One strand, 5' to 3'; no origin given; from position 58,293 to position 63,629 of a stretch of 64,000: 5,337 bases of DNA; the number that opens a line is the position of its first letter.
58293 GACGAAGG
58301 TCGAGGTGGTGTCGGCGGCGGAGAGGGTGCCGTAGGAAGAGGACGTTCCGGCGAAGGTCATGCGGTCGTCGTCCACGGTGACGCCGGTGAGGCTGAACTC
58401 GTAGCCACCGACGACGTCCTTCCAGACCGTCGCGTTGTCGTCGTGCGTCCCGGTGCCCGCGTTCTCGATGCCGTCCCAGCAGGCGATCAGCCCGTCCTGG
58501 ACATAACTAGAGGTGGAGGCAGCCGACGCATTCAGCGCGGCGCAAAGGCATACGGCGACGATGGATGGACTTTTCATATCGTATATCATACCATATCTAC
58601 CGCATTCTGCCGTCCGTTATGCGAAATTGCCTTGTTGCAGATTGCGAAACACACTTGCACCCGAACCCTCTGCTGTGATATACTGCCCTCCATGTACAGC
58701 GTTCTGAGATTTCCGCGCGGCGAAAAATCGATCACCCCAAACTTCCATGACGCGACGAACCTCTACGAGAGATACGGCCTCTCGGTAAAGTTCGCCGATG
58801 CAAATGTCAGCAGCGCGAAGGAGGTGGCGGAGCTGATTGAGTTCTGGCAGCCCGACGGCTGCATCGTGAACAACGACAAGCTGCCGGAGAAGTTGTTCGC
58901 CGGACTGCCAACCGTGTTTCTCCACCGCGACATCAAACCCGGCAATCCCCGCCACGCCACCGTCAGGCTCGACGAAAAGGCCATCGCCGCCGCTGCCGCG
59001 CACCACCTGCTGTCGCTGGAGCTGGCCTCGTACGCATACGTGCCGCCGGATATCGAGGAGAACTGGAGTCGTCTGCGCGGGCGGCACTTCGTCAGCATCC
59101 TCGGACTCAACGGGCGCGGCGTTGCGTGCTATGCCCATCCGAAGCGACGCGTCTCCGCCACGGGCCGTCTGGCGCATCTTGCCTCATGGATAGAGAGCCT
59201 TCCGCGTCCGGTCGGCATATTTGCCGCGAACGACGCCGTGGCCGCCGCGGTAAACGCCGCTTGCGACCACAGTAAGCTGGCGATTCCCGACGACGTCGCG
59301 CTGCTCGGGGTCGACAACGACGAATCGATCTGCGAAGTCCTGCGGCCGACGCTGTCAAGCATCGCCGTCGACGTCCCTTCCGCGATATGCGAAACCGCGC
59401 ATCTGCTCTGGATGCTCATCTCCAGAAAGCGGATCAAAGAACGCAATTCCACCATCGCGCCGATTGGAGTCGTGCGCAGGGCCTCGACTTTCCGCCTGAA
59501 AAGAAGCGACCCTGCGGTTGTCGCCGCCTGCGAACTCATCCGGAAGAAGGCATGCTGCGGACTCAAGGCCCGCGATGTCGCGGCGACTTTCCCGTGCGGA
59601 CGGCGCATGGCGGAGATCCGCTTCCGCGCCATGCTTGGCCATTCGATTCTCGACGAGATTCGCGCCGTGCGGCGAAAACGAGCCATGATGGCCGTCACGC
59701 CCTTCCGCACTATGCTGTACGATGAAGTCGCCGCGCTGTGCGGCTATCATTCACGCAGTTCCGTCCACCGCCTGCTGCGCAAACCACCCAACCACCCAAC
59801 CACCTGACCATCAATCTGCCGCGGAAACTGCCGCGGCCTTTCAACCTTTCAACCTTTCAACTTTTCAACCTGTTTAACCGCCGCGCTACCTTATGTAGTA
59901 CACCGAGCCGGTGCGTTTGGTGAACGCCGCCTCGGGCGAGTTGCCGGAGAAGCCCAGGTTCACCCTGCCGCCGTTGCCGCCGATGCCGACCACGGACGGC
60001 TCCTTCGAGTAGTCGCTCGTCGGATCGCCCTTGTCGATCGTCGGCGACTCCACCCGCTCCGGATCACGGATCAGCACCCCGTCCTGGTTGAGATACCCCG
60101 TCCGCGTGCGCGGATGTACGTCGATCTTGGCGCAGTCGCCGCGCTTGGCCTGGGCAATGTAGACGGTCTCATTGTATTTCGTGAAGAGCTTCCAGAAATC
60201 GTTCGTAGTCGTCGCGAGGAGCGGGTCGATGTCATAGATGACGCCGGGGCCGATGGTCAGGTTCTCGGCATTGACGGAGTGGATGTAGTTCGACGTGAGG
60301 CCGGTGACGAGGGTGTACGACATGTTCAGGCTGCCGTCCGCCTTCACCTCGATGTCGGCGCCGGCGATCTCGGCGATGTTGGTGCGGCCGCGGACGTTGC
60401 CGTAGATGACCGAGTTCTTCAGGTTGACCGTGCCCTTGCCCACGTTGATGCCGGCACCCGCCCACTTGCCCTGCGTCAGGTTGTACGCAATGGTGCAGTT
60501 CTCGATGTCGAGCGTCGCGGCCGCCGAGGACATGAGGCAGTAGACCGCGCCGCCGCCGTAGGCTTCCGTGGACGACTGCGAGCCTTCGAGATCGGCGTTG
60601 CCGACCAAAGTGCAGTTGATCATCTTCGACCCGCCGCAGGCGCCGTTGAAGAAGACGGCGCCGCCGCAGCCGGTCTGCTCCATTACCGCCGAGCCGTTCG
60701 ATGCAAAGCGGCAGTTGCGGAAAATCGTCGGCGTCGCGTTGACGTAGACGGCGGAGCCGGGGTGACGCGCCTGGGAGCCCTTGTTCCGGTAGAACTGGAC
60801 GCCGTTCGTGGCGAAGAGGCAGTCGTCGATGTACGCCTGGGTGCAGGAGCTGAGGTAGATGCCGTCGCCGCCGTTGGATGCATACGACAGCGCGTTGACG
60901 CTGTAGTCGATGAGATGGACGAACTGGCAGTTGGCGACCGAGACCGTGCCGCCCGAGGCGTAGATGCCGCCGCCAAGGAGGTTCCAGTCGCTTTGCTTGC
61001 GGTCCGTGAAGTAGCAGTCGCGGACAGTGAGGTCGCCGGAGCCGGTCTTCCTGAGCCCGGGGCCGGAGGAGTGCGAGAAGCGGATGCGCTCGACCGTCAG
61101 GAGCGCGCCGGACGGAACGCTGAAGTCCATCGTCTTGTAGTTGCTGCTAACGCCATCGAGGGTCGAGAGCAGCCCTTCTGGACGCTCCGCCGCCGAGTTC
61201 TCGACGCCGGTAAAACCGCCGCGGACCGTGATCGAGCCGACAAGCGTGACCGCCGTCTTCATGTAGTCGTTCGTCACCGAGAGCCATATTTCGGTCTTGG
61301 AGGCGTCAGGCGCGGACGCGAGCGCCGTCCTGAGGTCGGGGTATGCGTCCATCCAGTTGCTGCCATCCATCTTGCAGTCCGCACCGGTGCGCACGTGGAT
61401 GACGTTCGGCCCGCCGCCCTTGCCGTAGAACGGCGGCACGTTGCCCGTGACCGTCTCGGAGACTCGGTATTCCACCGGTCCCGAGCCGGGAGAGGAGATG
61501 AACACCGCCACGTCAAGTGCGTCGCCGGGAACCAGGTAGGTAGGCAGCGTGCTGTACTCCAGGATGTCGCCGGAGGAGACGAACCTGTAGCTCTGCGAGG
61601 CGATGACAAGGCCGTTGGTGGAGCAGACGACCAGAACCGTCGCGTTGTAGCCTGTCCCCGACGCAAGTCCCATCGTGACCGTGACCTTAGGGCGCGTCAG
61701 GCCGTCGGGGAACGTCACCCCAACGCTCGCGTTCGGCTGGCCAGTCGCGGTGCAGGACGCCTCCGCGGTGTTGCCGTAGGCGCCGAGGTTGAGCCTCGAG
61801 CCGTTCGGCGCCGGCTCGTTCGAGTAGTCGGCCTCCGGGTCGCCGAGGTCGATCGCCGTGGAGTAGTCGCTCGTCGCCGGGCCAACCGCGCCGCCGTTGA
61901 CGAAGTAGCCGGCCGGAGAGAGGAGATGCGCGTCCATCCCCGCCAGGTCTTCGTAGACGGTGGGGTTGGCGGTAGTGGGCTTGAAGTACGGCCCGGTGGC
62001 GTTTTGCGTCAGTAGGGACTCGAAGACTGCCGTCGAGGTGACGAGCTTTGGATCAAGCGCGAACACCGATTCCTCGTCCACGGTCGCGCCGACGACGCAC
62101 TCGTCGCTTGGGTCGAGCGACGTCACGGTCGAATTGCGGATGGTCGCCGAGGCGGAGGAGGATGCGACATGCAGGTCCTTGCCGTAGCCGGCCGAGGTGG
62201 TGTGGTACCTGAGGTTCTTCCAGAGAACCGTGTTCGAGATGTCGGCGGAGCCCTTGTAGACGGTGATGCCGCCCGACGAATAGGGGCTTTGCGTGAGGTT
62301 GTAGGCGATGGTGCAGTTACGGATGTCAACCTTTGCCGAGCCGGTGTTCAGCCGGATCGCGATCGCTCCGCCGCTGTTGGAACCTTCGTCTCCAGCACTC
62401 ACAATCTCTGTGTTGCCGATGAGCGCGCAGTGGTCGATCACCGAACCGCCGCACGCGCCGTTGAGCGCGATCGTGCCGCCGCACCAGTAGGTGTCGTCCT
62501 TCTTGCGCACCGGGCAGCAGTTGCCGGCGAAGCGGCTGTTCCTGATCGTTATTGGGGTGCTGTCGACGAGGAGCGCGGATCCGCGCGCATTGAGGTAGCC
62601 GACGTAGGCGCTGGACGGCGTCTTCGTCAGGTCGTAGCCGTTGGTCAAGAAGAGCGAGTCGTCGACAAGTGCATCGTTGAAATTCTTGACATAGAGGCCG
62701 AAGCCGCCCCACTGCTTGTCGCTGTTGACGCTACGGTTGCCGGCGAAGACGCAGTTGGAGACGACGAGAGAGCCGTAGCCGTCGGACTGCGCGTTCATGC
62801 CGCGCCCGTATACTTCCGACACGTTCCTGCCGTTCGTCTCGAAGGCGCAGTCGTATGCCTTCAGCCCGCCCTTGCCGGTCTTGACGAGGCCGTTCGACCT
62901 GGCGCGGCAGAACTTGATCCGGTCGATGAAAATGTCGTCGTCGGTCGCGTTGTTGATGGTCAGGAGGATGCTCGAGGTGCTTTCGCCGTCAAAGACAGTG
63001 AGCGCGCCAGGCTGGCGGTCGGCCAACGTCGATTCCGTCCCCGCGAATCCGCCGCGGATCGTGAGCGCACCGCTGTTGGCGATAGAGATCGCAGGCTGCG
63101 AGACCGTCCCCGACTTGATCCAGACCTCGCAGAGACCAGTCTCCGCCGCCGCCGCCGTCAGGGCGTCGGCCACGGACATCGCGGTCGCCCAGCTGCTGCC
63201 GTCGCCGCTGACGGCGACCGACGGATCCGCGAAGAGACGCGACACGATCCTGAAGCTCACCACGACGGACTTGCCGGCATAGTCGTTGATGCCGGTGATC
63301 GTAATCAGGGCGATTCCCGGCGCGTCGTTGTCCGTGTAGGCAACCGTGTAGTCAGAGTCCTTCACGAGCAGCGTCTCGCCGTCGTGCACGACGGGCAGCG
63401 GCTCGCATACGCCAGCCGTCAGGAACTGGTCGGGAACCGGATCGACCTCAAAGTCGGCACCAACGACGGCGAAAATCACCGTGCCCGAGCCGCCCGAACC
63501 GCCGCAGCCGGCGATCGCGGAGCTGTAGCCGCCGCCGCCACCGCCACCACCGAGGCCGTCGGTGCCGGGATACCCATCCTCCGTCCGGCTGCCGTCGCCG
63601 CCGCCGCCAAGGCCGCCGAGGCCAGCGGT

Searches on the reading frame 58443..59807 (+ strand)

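Call 76: search_protein_families(library=pfam, proteins=[window:58443-59807:+], max_evalue=0.001)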
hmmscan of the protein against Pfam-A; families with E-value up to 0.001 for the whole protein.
window:58443-59807:+ (454 aa): 1 family
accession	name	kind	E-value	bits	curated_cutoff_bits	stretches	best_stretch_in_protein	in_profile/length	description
PF13377.12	Peripla_BP_3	-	1.4e-24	87.5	26.5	1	187-349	2-167/167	Periplasmic binding protein-like domain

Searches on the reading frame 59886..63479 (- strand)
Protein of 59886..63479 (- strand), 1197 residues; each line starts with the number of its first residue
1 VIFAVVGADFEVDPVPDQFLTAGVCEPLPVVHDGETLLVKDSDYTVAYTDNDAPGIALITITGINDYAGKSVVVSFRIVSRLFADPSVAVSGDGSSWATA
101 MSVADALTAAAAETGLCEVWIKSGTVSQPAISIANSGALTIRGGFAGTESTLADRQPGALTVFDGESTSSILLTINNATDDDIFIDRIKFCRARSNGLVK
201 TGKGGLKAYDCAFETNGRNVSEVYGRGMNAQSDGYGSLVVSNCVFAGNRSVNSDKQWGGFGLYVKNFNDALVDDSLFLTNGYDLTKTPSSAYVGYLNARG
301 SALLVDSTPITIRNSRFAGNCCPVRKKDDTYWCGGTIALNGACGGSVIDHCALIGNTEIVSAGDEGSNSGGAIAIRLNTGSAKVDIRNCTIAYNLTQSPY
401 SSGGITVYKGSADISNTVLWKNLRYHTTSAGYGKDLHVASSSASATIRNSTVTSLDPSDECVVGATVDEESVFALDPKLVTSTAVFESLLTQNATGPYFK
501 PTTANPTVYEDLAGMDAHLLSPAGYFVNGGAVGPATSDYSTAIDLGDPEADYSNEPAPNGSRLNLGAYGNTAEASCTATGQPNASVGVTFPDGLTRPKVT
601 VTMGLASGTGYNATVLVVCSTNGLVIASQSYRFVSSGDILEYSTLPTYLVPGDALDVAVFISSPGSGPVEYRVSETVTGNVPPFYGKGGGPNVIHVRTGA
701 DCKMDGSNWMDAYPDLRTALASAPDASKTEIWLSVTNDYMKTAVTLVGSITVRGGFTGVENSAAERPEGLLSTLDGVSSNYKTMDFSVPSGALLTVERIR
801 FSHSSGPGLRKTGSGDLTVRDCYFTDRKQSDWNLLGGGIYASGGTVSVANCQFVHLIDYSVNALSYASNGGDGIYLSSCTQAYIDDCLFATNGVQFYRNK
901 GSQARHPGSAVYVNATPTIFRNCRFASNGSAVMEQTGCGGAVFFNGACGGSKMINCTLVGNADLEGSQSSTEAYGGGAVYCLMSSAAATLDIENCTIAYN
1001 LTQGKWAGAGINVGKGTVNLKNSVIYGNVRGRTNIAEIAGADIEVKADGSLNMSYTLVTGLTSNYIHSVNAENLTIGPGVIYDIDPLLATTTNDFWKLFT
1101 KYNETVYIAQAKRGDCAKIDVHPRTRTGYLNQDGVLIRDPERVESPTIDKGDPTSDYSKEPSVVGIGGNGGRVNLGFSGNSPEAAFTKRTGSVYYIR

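Call 6: search_protein_families(library=pfam, proteins=[window:59886-63479:-], max_evalue=0.01)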
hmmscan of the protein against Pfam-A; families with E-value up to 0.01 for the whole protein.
window:59886-63479:- (1197 aa): 1 family
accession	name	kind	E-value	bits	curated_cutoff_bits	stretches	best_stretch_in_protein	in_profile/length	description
PF13229.12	Beta_helix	-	6e-15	55.7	25.9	1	794-957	34-157/158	Right handed beta helix region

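Call 7: search_protein_families(library=ncbifam, proteins=[window:59886-63479:-], max_evalue=0.01)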
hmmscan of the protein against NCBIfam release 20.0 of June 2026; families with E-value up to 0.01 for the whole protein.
window:59886-63479:- (1197 aa): 0 families

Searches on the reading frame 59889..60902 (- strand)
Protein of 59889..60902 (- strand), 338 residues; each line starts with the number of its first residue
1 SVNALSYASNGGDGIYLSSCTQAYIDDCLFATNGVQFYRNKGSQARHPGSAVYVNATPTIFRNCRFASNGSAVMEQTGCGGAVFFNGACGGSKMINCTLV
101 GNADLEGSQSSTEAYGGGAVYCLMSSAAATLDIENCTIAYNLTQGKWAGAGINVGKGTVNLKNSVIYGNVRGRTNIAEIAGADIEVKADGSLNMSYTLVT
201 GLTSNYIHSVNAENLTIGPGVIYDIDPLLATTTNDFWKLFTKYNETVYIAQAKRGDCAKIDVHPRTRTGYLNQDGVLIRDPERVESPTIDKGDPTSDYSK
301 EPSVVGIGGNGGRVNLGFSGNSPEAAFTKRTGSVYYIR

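Call 12: find_homologous_proteins(query=window:59889-60902:-, max_evalue=0.001)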
Query window:59889-60902:- (338 aa): 21 proteins with E <= 0.001 among 2332 candidates.
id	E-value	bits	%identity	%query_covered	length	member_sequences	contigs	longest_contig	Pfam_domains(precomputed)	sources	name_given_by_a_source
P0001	3.0e-145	502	68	100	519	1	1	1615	PF13229.13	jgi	jgi:hypothetical protein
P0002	1.0e-136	474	64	97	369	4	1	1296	PF13229.13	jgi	jgi:hypothetical protein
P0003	9.1e-132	458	63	97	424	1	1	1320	PF13229.13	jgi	jgi:hypothetical protein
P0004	5.4e-128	445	64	95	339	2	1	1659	PF13229.13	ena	-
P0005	9.6e-117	408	60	97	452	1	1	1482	PF13229.13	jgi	jgi:hypothetical protein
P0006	1.8e-116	407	69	79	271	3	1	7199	-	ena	-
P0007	2.4e-116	407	60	97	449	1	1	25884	PF13229.13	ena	-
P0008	2.2e-113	397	60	93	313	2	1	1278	-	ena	-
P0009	1.5e-112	394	57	97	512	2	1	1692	-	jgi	jgi:hypothetical protein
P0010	8.6e-110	385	57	97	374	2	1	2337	PF13229.13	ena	-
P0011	8.0e-108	379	53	97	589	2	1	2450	PF13229.13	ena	-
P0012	3.0e-106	374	63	79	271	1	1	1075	-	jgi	jgi:hypothetical protein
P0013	4.3e-99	350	56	93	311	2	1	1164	-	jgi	jgi:hypothetical protein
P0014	2.5e-94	335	53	95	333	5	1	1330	-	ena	-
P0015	1.6e-86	309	67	64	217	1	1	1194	-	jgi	jgi:hypothetical protein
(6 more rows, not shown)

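Call 15: find_encoding_contigs(protein=P0007, flank=10000, max_places=3)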
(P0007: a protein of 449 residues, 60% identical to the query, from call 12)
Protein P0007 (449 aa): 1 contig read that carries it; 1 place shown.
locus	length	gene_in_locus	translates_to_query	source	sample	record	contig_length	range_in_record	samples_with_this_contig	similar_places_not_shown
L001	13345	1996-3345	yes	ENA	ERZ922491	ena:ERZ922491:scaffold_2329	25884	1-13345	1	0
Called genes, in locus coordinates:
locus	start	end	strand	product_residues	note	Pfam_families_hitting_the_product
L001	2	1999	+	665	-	?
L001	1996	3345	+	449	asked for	PF13229:Beta_helix (weak)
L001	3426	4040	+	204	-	PF03819:MazG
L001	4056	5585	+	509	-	PF02401:LYTB, PF01255:Prenyltransf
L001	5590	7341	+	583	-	-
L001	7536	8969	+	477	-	PF00209:SNF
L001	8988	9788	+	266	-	-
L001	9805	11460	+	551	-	PF00501:AMP-binding, PF13193:AMP-binding_C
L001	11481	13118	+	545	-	PF02776:TPP_enzyme_N, PF00205:TPP_enzyme_M, PF02775:TPP_enzyme_C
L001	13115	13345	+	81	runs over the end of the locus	PF01842:ACT, PF13291:ACT_4 (weak), PF22629:ACT_AHAS_ss, PF13710:ACT_5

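Call 17: find_related_loci(query=A1, collection=genome_contigs, flank=10000)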
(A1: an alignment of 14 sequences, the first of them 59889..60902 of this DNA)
Query A1 (338 aa) in genome_contigs; peptide patterns used: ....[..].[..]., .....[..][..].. (x = any residue, [..] = any of these).
216 stretches matched a pattern; 130 encode a relative of the query (tblastn E <= 1e-3); the best 80 are kept; 77 distinct loci.
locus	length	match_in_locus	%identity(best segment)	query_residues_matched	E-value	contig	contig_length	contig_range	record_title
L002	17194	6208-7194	69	10-338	4e-156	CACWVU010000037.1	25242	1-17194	uncultured bacterium isolate RUG10963 genome assembly, contig: RUG10963_asm_37, whole genome shotgun sequence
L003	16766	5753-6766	65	1-338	3e-140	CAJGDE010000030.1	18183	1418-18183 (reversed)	MAG: Kiritimatiellae bacterium isolate MAG46 genome assembly, contig: k141_2215780_length_18183_cov_12.9682, whole genom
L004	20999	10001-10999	59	11-338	9e-113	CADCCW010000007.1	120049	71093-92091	uncultured bacterium isolate RUG14537 genome assembly, contig: RUG14537_asm_7, whole genome shotgun sequence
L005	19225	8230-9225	56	5-338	2e-106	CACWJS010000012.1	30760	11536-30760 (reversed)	uncultured bacterium isolate RUG10640 genome assembly, contig: RUG10640_asm_12, whole genome shotgun sequence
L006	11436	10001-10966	51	10-338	1e-94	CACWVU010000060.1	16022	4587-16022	uncultured bacterium isolate RUG10963 genome assembly, contig: RUG10963_asm_60, whole genome shotgun sequence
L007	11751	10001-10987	63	10-338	2e-138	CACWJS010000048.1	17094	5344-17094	uncultured bacterium isolate RUG10640 genome assembly, contig: RUG10640_asm_48, whole genome shotgun sequence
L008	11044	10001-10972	40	12-337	1e-57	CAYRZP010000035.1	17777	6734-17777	MAG TPA_asm: uncultured Lentisphaeraceae bacterium isolate binchicken_co154_749 genome assembly, contig: NODE_5468_lengt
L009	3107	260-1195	37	8-328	1e-50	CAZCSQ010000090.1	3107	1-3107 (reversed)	MAG TPA_asm: uncultured Erysipelotrichaceae bacterium isolate SRP192927_co2_512 genome assembly, contig: NODE_82198_leng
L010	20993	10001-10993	35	12-338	3e-48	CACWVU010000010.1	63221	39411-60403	uncultured bacterium isolate RUG10963 genome assembly, contig: RUG10963_asm_10, whole genome shotgun sequence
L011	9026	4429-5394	37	10-338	1e-47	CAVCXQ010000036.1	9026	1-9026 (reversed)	uncultured Muribaculaceae bacterium isolate H07663-L1_cleanbin_000058 genome assembly, contig: Spades_H07663-L1_contig_4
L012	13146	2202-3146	34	11-329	7e-44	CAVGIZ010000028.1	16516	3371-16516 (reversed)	Anaerovoracaceae bacterium isolate H07613-L1_cleanbin_000024 genome assembly, contig: Spades_H07613-L1_contig_1440, whol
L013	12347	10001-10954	34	12-338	3e-43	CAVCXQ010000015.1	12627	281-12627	uncultured Muribaculaceae bacterium isolate H07663-L1_cleanbin_000058 genome assembly, contig: Spades_H07663-L1_contig_3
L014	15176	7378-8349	33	12-337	8e-43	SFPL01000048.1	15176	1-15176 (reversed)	MAG: Lentisphaeraceae bacterium isolate W3P31.013 Contig12771, whole genome shotgun sequence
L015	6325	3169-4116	35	12-328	8e-41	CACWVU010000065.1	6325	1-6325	uncultured bacterium isolate RUG10963 genome assembly, contig: RUG10963_asm_65, whole genome shotgun sequence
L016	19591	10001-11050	32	12-338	6e-40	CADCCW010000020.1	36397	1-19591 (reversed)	uncultured bacterium isolate RUG14537 genome assembly, contig: RUG14537_asm_20, whole genome shotgun sequence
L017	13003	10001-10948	35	12-328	2e-39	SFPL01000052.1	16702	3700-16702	MAG: Lentisphaeraceae bacterium isolate W3P31.013 Contig13573, whole genome shotgun sequence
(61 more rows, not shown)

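Call 52: predict_structure(alignment_id=A1)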
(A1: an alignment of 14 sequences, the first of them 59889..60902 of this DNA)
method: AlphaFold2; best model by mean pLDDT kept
length: 338 residues; sequences in the alignment: 14
mean_pLDDT: 61.6   pTM: 0.61
mean pLDDT of the five models: 61.6, 59.7, 57.8, 55.9, 55.2
residues with pLDDT >= 90: 45; 70-90: 96; 50-70: 62; < 50: 135
segments of 3 or more residues with pLDDT < 50: 1-11, 37-42, 44-47, 106-112, 241-278, 282-338
pLDDT, mean of each block of 10 residues (from residue 1): 37 70 86 55 51 86 80 55 85 91 54 65 91 92 63 92 85 56 86 87 77 81 60 51 38 36 35 41 37 35 37 32 31 30
secondary structure, 60 per line:
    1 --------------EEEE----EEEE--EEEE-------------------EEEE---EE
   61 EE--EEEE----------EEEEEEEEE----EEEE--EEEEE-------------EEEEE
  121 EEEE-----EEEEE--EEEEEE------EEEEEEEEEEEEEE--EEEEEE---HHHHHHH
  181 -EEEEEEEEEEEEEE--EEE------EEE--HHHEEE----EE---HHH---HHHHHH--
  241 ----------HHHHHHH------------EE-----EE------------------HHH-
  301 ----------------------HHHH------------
elements in order: E15-18 E23-26 E29-32 E52-55 E59-62 E65-68 E79-87 E92-95 E98-102 E116-124 E130-134 E137-142 E149-162 E165-170 H174-180 E182-195 E198-200 E207-209 E215-217 H233-238 H251-257 H323-326

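Call 61: search_protein_families(library=pfam, proteins=[L002:7372-10626:+, L005:1087-2916:+, L017:105-6050:+], max_evalue=0.001)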
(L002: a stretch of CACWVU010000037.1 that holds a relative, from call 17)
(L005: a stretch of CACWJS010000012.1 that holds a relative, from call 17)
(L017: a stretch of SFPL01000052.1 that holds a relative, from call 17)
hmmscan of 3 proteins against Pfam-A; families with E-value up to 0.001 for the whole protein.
L002:7372-10626:+ (1085 aa): 3 families
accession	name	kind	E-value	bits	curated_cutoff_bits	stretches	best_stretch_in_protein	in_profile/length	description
PF08281.18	Sigma70_r4_2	-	2.6e-11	43.4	25.7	1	127-174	5-52/54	Sigma-70, region 4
PF17161.10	DUF5123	-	4e-07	31.6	35.1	0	944-1040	5-107/113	Domain of unknown function (DUF5123)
PF04545.22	Sigma70_r4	-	9.3e-06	25.5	24.1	1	130-176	2-48/50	Sigma-70, region 4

L005:1087-2916:+ (610 aa): 0 families

L017:105-6050:+ (1982 aa): 1 family
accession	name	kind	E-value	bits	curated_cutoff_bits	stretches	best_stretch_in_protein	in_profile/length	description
PF14828.11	Amnionless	-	5.6e-05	22.5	30.4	0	568-596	6-34/442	Amnionless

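Call 78: find_homologous_proteins(query=L002:7381-8370:+, max_evalue=1e-10)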
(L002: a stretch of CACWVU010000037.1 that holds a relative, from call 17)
Query L002:7381-8370:+ (330 aa): 13 proteins with E <= 1e-10 among 8000 candidates.
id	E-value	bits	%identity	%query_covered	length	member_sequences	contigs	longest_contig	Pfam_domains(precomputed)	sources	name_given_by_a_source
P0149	1.9e-177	607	88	100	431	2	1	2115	PF04545.23,PF08281.19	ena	-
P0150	2.0e-149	515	89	85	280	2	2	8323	PF04545.23,PF08281.19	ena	-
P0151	1.4e-120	420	64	85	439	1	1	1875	PF04545.23,PF04542.21,PF08281.19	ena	-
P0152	3.2e-104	366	63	92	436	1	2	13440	PF04545.23,PF04542.21,PF08281.19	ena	-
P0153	1.6e-103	364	66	82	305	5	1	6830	PF04545.23,PF04542.21,PF08281.19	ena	-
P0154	1.2e-94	335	73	65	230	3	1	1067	PF04545.23,PF04542.21,PF08281.19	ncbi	-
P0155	1.8e-93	331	68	67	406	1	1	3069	PF21722.5,PF04545.23,PF08281.19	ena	-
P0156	1.7e-81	292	74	57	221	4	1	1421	PF04545.23,PF04542.21,PF08281.19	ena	-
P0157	1.7e-80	289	51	98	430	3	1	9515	PF04545.23,PF04542.21,PF08281.19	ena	-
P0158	6.5e-64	234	47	90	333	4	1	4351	PF04545.23,PF04542.21,PF08281.19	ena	-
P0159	8.9e-57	211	50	67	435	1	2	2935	PF04545.23,PF08281.19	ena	-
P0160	1.8e-53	200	41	91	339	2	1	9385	PF04542.21,PF08281.19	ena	-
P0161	1.4e-13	69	81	16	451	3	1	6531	-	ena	-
